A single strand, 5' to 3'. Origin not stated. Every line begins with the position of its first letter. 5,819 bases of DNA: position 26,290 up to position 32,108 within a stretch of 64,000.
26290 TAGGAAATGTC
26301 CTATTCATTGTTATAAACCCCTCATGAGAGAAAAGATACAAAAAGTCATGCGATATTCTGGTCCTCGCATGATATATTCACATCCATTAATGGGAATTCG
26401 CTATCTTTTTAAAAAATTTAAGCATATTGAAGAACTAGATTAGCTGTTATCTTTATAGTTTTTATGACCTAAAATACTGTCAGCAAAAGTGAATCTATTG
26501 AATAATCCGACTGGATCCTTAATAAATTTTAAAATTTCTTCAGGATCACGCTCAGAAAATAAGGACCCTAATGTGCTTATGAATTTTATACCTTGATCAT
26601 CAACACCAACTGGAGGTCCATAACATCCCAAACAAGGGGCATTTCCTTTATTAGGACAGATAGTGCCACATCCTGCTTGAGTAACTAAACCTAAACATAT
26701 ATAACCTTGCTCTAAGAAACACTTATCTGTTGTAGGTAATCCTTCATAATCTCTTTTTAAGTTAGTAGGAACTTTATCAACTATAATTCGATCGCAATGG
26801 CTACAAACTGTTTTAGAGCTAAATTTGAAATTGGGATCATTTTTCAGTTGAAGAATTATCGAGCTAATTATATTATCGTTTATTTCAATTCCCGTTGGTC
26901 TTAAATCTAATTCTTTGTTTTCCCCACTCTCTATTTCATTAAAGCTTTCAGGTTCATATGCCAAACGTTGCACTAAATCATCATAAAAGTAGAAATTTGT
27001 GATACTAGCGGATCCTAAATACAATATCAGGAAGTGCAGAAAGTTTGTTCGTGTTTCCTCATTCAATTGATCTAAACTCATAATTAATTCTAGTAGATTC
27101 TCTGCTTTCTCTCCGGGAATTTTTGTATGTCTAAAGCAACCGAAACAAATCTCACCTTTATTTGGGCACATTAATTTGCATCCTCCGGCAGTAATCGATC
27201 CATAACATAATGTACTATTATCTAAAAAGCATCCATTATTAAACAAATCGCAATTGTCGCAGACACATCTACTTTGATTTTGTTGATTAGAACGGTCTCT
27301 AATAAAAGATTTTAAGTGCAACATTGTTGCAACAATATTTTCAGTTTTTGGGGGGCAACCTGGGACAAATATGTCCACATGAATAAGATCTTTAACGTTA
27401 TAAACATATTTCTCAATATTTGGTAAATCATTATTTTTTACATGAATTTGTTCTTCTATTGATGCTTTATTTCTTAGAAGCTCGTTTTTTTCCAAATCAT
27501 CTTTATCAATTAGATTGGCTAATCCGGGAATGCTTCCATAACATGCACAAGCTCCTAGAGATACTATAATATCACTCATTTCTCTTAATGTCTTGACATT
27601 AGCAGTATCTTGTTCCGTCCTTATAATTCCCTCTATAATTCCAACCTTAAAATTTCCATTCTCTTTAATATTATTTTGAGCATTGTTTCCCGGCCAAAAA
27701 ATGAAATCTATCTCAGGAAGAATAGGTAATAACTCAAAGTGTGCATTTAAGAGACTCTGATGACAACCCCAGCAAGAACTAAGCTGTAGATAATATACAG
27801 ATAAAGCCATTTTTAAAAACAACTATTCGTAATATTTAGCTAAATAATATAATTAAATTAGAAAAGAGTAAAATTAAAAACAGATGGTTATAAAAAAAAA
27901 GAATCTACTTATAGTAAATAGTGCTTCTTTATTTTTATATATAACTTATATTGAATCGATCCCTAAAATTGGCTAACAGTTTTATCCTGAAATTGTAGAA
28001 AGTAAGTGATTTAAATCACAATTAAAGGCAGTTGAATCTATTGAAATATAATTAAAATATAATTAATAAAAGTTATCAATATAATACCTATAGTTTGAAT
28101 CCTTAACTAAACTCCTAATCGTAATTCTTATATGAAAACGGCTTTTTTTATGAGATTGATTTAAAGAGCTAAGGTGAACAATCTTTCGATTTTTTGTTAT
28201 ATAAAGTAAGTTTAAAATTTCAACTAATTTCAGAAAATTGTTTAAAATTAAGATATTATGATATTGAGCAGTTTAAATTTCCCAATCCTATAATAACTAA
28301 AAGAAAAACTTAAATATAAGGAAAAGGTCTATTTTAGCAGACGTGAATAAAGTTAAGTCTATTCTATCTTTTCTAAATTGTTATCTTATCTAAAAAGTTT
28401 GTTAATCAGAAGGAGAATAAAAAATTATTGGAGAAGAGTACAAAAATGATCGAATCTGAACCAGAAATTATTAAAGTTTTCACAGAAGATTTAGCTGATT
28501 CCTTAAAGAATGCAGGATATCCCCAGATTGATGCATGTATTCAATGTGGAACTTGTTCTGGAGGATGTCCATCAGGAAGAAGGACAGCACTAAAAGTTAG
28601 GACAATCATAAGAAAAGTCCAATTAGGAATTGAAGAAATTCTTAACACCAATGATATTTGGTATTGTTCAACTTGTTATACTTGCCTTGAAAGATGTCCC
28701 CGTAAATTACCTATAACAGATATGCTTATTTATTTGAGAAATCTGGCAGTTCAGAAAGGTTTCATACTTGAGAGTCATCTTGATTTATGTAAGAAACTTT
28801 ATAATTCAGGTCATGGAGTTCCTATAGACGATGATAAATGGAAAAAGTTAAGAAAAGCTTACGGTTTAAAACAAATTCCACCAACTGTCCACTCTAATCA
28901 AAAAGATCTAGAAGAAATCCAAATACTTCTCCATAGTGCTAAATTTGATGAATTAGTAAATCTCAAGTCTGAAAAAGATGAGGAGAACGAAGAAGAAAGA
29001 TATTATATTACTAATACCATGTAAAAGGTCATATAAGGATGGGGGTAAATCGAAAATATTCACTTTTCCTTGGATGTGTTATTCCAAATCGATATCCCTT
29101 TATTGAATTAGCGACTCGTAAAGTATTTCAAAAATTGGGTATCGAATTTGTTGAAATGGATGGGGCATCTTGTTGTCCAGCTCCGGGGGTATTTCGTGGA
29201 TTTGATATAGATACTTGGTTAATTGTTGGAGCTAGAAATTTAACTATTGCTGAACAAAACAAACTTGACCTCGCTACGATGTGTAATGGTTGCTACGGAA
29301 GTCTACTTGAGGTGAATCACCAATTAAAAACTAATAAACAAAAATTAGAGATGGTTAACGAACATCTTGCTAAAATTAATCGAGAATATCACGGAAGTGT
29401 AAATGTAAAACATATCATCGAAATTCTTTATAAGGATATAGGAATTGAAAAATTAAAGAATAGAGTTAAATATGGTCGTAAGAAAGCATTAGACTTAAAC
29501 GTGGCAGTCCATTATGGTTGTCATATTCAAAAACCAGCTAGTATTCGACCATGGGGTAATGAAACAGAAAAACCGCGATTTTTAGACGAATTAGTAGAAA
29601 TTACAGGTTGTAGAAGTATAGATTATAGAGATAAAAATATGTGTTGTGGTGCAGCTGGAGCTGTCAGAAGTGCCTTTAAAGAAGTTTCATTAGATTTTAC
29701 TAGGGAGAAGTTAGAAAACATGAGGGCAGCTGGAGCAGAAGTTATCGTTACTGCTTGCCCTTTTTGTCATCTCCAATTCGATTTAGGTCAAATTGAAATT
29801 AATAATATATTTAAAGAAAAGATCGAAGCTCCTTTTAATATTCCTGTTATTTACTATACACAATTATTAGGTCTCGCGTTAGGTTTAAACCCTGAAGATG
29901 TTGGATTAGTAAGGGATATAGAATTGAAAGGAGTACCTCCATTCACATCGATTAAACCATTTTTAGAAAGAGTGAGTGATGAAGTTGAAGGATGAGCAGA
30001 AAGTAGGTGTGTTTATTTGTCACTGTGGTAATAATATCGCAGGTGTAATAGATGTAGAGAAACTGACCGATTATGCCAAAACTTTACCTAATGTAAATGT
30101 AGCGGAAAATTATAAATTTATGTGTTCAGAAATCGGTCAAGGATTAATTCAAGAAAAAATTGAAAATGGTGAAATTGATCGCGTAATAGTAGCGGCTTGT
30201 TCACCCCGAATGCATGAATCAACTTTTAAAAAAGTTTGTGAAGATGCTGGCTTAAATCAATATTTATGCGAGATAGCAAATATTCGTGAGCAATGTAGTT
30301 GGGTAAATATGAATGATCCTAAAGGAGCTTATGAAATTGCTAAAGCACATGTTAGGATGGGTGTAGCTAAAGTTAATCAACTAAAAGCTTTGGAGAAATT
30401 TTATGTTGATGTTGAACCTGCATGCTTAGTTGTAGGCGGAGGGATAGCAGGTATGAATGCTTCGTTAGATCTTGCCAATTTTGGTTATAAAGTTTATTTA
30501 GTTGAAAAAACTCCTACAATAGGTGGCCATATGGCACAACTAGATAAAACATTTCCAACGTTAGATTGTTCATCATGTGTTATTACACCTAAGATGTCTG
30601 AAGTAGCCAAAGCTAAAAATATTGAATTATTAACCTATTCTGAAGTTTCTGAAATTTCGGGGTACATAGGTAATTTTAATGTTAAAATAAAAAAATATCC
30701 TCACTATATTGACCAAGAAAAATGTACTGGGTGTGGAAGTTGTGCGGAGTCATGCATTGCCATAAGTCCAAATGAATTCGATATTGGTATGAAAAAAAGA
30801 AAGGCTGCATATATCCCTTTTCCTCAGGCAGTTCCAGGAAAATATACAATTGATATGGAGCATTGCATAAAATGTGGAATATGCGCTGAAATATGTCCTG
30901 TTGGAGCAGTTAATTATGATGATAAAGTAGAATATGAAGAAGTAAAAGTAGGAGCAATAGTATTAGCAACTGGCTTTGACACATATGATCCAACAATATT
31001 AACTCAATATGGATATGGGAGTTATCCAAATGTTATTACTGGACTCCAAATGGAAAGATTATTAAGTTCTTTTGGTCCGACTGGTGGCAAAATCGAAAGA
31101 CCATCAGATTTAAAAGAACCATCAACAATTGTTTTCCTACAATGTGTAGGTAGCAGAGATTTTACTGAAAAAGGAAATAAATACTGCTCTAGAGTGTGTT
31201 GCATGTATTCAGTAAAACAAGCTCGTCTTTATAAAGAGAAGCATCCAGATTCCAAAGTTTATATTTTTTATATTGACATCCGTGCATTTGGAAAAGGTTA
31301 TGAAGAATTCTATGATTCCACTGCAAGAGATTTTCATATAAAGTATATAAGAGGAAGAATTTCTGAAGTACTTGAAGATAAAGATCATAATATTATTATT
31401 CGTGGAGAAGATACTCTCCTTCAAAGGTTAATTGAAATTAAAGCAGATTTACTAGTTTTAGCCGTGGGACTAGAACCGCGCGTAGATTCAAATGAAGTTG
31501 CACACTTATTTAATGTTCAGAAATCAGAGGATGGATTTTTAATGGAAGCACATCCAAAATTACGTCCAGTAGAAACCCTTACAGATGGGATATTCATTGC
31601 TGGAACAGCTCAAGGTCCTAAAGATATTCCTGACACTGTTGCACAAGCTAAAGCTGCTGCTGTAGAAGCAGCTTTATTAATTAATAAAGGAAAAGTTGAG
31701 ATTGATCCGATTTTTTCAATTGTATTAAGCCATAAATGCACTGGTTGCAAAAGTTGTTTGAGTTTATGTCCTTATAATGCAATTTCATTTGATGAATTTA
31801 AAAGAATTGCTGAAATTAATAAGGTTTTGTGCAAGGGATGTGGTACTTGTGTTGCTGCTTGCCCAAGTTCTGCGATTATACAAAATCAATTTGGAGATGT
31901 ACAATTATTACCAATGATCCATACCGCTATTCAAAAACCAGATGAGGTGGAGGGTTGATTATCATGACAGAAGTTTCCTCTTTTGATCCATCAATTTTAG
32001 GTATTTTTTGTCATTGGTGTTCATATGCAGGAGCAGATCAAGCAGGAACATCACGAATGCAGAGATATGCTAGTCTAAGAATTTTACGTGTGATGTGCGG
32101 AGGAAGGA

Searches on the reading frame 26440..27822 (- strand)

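Call 70: search_protein_families(library=pfam, proteins=[window:26440-27822:-], max_evalue=0.00001)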
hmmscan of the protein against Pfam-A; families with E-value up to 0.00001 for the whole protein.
window:26440-27822:- (460 aa): 1 family
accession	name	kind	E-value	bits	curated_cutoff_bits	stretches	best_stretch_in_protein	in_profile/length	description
PF01058.29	Oxidored_q6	-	3.8e-22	78.8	27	1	17-170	1-128/128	NADH ubiquinone oxidoreductase, 20 Kd subunit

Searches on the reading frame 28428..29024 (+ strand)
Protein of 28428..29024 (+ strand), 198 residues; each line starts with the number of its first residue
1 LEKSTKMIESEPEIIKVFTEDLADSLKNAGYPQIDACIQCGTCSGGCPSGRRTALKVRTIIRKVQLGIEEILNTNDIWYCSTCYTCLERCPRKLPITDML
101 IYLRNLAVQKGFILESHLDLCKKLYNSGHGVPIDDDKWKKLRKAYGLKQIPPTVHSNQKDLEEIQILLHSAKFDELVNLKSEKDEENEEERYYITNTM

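Call 70: search_protein_families(library=pfam, proteins=[window:28428-29024:+], max_evalue=0.00001)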
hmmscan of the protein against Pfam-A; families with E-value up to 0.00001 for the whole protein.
window:28428-29024:+ (198 aa): 4 families
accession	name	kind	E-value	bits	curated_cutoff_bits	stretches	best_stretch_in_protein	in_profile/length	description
PF13183.11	Fer4_8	-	1.3e-11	45.3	27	1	34-93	2-67/68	4Fe-4S dicluster domain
PF13534.11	Fer4_17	-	2.9e-09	37.8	22.2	1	36-94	1-60/61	4Fe-4S dicluster domain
PF13187.11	Fer4_9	-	2.2e-08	34.4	27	1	36-93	1-50/52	4Fe-4S dicluster domain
PF13237.11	Fer4_10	-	9.9e-08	32.2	25.5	1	35-91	7-53/53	4Fe-4S dicluster domain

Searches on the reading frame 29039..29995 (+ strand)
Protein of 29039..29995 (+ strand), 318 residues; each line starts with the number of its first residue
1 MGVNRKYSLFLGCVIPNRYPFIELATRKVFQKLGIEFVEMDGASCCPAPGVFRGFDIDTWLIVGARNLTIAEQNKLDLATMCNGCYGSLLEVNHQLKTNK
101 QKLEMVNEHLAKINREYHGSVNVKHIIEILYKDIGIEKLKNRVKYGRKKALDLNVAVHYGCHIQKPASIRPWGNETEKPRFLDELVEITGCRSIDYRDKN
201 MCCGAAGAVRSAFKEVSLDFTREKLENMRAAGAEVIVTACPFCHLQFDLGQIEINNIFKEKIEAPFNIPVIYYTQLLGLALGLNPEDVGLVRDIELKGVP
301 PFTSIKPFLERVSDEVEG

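Call 70: search_protein_families(library=pfam, proteins=[window:29039-29995:+], max_evalue=0.00001)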
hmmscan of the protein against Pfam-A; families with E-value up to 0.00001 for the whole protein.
window:29039-29995:+ (318 aa): 1 family
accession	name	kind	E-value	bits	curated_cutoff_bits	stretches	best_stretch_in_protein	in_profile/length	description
PF02754.22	CCG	-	1.1e-37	128.5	20.6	2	155-248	1-85/85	Cysteine-rich domain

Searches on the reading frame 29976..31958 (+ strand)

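Call 70: search_protein_families(library=pfam, proteins=[window:29976-31958:+], max_evalue=0.00001)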
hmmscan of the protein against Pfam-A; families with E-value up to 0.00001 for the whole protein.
window:29976-31958:+ (660 aa): 16 families
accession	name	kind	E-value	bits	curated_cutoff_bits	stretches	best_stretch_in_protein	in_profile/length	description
PF00037.32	Fer4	-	1.4e-24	85.3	21.1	1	290-312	1-23/24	4Fe-4S binding domain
PF12838.12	Fer4_7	-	3.4e-18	66.3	27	2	587-633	1-52/52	4Fe-4S dicluster domain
PF12837.12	Fer4_6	-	7.1e-15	54.6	25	0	611-634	1-24/24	4Fe-4S binding domain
PF13187.11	Fer4_9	-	8.8e-15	54.9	27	2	587-634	1-52/52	4Fe-4S dicluster domain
PF13484.11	Fer4_16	-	3.3e-14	53.9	30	0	296-321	1-27/66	4Fe-4S double cluster binding domain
PF13237.11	Fer4_10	-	2e-13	50.5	25.5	1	586-630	7-53/53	4Fe-4S dicluster domain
PF12797.12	Fer4_2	-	7.5e-13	47.9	24.5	0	243-260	3-20/22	4Fe-4S binding domain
PF07992.20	Pyr_redox_2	-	7.6e-11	42.4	26.1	1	150-341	3-116/291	Pyridine nucleotide-disulphide oxidoreductase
PF25160.1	LdpA_Fe-S-bd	-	5.5e-10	39.3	27.6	1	593-636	8-45/49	LdpA Fe-S cluster-binding domain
PF14697.11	Fer4_21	-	4.2e-09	36.8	35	1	585-634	5-56/59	4Fe-4S dicluster domain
PF13183.11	Fer4_8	-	3.7e-08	34.2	27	0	248-310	3-67/68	4Fe-4S dicluster domain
PF17179.9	Fer4_22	-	8.1e-08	33.5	27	0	233-261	64-92/95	4Fe-4S dicluster domain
PF13534.11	Fer4_17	-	2.3e-07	31.7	22.2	0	249-310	1-59/61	4Fe-4S dicluster domain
PF13450.12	NAD_binding_8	-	6.7e-07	29.9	21.9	1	152-189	1-38/68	NAD(P)-binding Rossmann-like domain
PF12831.13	FAD_oxidored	-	8.2e-07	29.1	27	1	151-187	3-39/416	FAD dependent oxidoreductase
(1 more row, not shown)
